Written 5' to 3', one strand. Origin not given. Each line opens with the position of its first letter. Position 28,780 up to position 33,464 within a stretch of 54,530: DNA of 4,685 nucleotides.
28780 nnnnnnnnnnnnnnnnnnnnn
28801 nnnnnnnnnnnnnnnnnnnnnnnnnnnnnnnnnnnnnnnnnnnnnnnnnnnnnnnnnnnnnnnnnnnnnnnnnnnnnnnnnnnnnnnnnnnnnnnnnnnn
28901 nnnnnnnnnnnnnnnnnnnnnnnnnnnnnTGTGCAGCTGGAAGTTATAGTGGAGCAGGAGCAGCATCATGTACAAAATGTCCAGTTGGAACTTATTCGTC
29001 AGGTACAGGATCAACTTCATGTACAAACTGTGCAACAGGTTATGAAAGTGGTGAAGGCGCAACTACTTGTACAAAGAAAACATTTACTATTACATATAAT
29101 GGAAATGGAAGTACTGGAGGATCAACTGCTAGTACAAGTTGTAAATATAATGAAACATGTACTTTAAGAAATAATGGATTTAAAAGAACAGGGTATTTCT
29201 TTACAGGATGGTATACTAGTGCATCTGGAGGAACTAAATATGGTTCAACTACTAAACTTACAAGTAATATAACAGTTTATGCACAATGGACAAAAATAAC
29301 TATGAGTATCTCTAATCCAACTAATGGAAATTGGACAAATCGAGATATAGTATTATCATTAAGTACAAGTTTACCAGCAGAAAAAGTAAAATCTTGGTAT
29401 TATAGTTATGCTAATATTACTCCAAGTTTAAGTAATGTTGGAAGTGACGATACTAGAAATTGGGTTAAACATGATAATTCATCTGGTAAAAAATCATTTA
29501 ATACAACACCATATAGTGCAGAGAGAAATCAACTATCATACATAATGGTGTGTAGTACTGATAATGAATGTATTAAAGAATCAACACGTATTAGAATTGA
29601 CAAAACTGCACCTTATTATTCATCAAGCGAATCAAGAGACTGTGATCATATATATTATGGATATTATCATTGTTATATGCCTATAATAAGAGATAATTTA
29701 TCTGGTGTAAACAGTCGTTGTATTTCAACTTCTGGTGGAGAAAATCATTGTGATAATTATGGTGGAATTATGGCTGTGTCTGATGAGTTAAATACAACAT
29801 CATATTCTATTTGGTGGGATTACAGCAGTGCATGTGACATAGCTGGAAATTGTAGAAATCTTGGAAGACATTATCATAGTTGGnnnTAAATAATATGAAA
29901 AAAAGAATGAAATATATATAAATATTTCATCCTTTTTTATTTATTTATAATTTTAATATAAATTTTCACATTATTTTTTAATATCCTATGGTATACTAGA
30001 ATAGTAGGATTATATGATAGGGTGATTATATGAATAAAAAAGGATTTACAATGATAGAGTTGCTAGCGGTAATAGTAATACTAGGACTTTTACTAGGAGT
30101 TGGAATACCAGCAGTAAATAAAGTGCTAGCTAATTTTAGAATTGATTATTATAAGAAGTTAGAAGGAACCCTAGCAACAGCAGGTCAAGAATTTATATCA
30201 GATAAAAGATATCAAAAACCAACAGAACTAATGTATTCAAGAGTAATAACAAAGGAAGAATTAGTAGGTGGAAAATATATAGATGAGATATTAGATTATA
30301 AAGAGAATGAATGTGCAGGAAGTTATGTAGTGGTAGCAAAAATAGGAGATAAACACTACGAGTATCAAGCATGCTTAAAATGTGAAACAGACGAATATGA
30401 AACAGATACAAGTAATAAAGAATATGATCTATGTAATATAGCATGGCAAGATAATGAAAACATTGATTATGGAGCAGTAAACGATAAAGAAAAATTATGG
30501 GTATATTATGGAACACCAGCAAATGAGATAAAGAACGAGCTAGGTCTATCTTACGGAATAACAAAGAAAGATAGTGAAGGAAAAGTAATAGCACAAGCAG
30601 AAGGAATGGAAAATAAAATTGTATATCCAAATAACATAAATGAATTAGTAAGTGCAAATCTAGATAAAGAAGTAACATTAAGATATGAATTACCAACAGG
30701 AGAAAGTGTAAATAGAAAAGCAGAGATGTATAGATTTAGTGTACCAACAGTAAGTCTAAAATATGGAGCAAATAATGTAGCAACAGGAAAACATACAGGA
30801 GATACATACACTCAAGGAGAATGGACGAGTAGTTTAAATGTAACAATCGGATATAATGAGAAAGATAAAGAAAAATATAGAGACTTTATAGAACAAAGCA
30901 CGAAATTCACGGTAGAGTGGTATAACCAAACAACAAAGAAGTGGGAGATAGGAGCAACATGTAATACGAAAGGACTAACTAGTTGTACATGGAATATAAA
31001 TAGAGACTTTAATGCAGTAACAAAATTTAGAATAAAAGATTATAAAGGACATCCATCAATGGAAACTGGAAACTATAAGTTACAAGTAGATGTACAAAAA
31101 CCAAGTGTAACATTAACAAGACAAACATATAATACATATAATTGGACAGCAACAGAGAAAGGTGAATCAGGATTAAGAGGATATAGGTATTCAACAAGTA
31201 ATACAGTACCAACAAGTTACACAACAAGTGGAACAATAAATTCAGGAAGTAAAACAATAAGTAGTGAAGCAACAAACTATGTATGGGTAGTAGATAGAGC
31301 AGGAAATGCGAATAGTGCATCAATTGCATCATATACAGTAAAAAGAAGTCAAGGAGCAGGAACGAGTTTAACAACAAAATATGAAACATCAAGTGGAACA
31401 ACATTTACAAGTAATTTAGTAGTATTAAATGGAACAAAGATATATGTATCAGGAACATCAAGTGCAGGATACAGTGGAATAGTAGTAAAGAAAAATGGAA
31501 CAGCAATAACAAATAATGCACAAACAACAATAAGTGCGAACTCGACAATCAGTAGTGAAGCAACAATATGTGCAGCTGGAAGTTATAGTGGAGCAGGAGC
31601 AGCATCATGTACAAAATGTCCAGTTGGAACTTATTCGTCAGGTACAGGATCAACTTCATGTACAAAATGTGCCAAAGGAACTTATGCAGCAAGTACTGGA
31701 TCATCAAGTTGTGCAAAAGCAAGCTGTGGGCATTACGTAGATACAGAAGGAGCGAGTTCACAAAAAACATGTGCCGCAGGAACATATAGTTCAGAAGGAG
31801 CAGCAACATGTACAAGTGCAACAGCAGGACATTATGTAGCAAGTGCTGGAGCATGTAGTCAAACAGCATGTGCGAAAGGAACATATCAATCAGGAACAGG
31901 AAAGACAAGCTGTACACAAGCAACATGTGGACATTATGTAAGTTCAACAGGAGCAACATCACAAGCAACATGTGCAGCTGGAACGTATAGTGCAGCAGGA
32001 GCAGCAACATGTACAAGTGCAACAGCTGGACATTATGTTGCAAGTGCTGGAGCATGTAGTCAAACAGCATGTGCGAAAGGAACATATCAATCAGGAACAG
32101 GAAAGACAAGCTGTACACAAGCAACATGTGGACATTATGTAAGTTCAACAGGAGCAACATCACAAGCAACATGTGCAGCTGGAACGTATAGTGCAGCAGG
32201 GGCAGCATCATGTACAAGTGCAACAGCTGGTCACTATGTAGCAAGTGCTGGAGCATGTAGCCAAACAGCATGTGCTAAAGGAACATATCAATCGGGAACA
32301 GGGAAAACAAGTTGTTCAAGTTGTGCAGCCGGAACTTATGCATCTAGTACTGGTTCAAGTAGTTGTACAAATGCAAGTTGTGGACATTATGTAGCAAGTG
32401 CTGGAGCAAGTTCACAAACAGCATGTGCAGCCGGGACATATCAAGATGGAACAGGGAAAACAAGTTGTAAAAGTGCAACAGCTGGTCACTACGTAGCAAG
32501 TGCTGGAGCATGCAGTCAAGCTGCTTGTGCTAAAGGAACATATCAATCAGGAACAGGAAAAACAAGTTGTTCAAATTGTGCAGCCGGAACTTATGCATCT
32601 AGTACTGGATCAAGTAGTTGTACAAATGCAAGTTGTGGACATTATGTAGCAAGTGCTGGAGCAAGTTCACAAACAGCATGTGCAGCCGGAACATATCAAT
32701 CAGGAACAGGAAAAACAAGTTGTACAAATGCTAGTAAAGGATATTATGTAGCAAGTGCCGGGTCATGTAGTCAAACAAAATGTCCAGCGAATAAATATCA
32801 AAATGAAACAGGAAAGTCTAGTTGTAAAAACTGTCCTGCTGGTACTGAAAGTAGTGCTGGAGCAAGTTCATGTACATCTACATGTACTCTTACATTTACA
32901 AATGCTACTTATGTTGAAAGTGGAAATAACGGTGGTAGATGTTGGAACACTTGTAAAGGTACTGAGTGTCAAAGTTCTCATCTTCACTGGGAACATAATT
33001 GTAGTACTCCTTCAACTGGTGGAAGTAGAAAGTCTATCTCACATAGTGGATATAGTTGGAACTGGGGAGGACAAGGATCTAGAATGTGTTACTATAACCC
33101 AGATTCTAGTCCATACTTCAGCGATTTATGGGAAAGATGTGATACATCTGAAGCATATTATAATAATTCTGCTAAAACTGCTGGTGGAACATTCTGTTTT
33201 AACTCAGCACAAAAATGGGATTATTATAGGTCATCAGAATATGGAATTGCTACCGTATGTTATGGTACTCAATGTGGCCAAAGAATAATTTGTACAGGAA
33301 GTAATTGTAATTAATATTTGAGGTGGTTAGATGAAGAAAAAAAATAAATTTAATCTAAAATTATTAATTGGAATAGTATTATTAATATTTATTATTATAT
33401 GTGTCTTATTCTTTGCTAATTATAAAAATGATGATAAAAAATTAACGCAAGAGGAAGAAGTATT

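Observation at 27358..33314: Twin type IV pilin-like genes with an identical 1.67-kb constant region and exchangeable stalk and tip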

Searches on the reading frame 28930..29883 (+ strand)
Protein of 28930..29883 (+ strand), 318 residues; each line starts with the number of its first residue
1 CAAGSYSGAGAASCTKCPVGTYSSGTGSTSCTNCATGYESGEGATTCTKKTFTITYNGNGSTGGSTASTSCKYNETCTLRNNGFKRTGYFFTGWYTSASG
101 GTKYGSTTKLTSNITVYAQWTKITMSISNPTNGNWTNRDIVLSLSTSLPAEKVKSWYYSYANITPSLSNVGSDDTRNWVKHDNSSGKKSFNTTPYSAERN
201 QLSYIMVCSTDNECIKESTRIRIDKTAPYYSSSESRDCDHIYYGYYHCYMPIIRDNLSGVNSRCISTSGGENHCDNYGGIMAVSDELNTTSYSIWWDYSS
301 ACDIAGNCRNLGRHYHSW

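Call 67: find_homologous_proteins(query=window:28930-29883:+, max_evalue=0.001)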
Query window:28930-29883:+ (318 aa): 36 proteins with E <= 0.001 among 3073 candidates.
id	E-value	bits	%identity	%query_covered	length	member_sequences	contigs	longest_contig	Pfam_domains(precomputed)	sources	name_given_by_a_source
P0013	5.5e-53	199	67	26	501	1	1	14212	PF09479.17,PF18998.7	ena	-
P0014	1.3e-28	118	40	53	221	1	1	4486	-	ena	-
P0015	9.1e-18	83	35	62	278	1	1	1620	-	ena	-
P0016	4.5e-17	81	42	27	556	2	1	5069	PF09479.17,PF18998.7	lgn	-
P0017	1.9e-16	78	38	28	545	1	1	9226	PF09479.17,PF07484.18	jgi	jgi:uncharacterized repeat protein (TIGR02543 family)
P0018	6.0e-16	77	53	15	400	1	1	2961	PF07562.21,PF23091.3,PF00020.25,PF18962.8,PF07699.20,PF26010.1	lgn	-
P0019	1.1e-15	76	36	69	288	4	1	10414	-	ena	-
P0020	2.9e-13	68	48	24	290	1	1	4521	PF09479.17,PF18998.7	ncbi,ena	-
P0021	8.9e-13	66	45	23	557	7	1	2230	PF09479.17,PF17424.8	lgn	-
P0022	2.0e-12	65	47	26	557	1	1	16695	PF09479.17,PF17424.8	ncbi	-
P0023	3.8e-12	64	42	28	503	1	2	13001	PF09479.17,PF18998.7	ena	-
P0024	7.6e-12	63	46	32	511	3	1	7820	-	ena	-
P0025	5.7e-11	60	64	19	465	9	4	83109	PF09479.17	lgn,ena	-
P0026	5.1e-10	57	39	38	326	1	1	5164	-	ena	-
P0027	1.1e-9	56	35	46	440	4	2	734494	PF07963.18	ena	-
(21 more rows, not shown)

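Call 70: search_protein_families(library=pfam, proteins=[P0027, P0014], max_evalue=0.001)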
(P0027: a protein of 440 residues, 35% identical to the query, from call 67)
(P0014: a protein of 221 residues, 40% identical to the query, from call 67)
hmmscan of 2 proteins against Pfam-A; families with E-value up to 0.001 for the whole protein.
P0027 (440 aa): 1 family
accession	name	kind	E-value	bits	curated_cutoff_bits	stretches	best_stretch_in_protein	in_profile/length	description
PF07963.17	N_methyl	-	1.6e-05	24.7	21.2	1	2-25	3-26/27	Prokaryotic N-terminal methylation motif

P0014 (221 aa): 0 families

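Call 73: find_encoding_contigs(protein=P0014, flank=10000, max_places=4)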
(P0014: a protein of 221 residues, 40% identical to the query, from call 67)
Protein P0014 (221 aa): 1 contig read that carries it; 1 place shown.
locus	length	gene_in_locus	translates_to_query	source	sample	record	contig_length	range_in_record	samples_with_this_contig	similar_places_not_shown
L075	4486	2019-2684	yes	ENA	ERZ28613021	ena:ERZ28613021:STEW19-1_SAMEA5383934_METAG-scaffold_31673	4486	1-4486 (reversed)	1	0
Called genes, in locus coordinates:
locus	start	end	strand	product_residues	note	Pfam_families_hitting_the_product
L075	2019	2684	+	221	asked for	-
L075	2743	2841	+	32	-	-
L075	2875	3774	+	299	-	PF04851:ResIII (faint), PF01695:IstB_IS21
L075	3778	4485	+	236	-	?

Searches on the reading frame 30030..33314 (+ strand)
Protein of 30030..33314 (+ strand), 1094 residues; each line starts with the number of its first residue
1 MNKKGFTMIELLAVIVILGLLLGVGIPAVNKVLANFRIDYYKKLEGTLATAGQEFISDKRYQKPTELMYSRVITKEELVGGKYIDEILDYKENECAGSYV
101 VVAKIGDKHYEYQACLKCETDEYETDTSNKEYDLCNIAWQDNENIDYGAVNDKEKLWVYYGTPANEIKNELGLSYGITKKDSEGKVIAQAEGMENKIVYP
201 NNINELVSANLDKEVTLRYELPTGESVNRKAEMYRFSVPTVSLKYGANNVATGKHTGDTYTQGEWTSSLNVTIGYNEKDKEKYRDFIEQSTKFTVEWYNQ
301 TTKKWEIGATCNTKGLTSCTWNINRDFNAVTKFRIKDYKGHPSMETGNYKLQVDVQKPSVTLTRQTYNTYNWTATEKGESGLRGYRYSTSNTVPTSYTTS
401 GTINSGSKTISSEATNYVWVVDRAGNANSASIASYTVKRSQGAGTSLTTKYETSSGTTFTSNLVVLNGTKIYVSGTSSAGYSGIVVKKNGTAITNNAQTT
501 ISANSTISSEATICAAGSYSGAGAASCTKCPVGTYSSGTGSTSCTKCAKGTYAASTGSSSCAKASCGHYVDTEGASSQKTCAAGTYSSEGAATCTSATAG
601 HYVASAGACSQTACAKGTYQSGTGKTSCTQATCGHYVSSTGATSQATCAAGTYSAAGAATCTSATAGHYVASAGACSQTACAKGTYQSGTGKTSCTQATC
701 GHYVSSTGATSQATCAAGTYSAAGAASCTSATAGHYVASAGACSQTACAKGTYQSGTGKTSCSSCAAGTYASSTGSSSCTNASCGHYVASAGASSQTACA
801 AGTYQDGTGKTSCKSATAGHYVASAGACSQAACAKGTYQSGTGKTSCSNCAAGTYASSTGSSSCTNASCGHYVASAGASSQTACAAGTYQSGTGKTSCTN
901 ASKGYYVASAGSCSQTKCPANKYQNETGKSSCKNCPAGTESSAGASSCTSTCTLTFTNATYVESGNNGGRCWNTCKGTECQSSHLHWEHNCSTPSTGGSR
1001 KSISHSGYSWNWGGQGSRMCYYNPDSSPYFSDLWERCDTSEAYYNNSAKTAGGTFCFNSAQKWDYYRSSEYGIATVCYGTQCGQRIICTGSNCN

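Call 5: search_protein_families(library=pfam, proteins=[window:30030-33314:+], max_evalue=0.01)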
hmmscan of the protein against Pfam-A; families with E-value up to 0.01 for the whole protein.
window:30030-33314:+ (1094 aa): 3 families
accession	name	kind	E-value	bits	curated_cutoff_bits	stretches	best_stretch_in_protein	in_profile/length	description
PF07699.19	Ephrin_rec_like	-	5.3e-28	97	23.1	6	517-547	1-31/48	Tyrosine-protein kinase ephrin type A/B receptor-like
PF07963.17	N_methyl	-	1.1e-05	25.3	21.2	1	2-24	3-25/27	Prokaryotic N-terminal methylation motif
PF07562.20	NCD3G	-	0.0025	18.1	38.9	1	526-553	28-54/54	Nine Cysteines Domain of family 3 GPCR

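Call 6: search_protein_families(library=ncbifam, proteins=[window:30030-33314:+], max_evalue=0.01)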
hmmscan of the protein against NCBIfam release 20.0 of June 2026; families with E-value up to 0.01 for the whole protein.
window:30030-33314:+ (1094 aa): 5 families
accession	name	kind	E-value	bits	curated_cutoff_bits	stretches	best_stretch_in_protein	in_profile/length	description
TIGR02532.1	IV_pilin_GFxxxE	domain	4.8e-06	26.2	16.3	1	3-25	1-23/24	prepilin-type N-terminal cleavage/methylation domain-containing protein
NF007862.0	PRK10574.1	equivalog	9.4e-05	22.6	138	1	2-33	3-34/145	prepilin peptidase-dependent pilin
TIGR01710.1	typeII_sec_gspG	equivalog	0.00017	21.6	88.85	1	4-29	1-26/134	type II secretion system major pseudopilin GspG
TIGR02596.1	TIGR02596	subfamily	0.00086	19.4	70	1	6-35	1-30/196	Verru_Chthon cassette protein D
NF040999.1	pilin_ComGC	equivalog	0.0026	17.9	75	1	3-31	1-29/84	competence type IV pilus major pilin ComGC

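Call 10: find_encoding_contigs(protein=window:30030-33314:+, flank=10000, max_places=10)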
Protein window:30030-33314:+ (1094 aa): no gene with exactly this product is on record in the collection.

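Call 37: search_solved_structures(query=window:30030-33314:+, max_evalue=1)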
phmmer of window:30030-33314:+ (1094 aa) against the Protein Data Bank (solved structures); distinct sequences matched with E-value up to 1: 6.
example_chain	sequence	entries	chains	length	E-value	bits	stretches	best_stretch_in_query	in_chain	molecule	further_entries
8tx1_A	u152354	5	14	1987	3.4e-17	65.2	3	525-805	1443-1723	Mastigoneme-like protein | Mst1 | Tyrosine-protein kinase ephrin type A/B receptor-like domain-containing protein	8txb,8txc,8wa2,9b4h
9egp_A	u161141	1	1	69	0.0032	18.9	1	2-28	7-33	Geopilin domain 1 protein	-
7tgg_A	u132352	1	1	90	0.0055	18.1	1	2-31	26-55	Geopilin domain 1 protein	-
9laa_A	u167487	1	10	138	0.15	13.4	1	3-34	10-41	Type IV pilin protein PilA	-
8tob_GA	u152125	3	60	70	0.2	12.9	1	7-67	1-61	Fimbrial protein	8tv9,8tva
1ay2_A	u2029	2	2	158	0.44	11.8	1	6-87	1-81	TYPE 4 PILIN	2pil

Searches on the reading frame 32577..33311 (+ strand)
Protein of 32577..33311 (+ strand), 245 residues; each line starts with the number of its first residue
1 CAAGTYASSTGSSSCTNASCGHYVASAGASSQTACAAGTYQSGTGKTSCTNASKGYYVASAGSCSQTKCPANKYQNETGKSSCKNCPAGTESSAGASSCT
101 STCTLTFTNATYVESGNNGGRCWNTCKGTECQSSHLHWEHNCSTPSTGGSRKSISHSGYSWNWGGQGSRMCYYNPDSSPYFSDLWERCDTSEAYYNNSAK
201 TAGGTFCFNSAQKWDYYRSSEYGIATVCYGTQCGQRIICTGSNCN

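Call 65: predict_structure(protein=window:32577-33311:+)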
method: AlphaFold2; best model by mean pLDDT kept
length: 245 residues; sequences in the alignment: 1
mean_pLDDT: 33.5   pTM: 0.17
mean pLDDT of the five models: 33.5, 32.4, 29.1, 27.8, 26.9
residues with pLDDT >= 90: 0; 70-90: 0; 50-70: 9; < 50: 236
segments of 3 or more residues with pLDDT < 50: 1-71, 75-81, 88-96, 98-245
pLDDT, mean of each block of 10 residues (from residue 1): 42 41 32 44 42 33 37 47 51 45 31 27 30 27 25 24 27 26 27 22 28 26 36 35 30
secondary structure, 60 per line:
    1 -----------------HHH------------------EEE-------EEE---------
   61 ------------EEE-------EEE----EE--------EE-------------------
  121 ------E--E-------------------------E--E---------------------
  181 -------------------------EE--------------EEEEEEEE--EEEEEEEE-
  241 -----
elements in order: E39-41 E49-51 E73-75 E83-85 E222-229 E232-239

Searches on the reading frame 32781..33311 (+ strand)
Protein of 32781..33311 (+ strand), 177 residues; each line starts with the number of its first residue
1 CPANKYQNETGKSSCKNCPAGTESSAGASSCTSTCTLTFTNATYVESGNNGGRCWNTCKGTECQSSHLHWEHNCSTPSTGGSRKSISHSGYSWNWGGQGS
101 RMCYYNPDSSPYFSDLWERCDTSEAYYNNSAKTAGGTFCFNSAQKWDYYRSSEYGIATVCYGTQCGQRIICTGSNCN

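Call 34: find_homologous_proteins(query=window:32781-33311:+, max_evalue=0.01)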
Query window:32781-33311:+: 14 candidates shared short words with the query, none scored E <= 0.01.

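Call 46: search_protein_representatives(protein=window:32865-33311:+)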
Query: 149 residues. Proteins with E-value up to 0.001 (for the whole library): 2; up to 1e-10: 0; up to 1e-30: 0. The best 2 are listed.
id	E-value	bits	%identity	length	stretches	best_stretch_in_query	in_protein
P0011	5.2e-07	46.2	43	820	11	55-77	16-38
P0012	9.5e-07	45.4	32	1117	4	51-93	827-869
